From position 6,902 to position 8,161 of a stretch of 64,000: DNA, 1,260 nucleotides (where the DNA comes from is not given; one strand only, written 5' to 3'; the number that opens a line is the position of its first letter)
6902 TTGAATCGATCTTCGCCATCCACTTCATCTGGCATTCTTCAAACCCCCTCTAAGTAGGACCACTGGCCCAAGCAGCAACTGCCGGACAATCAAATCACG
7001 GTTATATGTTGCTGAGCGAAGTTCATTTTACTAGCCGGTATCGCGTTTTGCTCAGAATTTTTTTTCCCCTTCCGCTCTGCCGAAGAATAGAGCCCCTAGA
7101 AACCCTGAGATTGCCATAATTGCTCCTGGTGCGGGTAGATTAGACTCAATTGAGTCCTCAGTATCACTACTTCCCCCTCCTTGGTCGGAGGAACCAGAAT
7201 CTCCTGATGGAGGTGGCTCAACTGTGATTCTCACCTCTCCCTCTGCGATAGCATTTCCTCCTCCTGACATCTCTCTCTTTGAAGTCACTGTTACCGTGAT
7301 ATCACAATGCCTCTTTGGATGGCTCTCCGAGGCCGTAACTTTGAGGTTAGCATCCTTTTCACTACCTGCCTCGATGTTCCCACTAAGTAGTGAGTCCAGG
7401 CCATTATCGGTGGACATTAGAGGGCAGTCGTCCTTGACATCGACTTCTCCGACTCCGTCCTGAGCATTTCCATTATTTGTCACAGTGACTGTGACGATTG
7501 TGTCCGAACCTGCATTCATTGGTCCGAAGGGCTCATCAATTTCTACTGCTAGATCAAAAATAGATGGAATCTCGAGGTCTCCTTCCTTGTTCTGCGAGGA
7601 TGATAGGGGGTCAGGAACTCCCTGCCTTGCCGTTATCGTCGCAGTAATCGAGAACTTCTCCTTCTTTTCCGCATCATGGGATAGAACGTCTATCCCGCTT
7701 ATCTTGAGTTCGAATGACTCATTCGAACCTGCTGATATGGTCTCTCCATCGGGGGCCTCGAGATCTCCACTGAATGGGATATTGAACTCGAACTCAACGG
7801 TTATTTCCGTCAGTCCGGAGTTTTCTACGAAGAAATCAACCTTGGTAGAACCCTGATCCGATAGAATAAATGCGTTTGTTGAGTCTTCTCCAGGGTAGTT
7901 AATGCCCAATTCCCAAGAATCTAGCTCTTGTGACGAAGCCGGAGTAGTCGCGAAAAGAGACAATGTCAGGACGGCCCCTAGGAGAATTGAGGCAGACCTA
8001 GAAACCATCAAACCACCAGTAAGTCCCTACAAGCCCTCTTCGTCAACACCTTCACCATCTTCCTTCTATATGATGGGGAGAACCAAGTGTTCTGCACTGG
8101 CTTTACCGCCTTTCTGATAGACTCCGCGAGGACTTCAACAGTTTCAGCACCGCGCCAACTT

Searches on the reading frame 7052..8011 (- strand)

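Call 33: search_protein_families(library=pfam, proteins=[window:7052-8011:-], max_evalue=0.001)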
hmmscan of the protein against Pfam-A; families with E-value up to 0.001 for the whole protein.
window:7052-8011:- (319 aa): 1 family
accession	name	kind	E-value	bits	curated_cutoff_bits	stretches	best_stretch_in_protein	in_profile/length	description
PF07705.17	CARDB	-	0.00056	20.5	22.7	0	153-244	3-85/101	CARDB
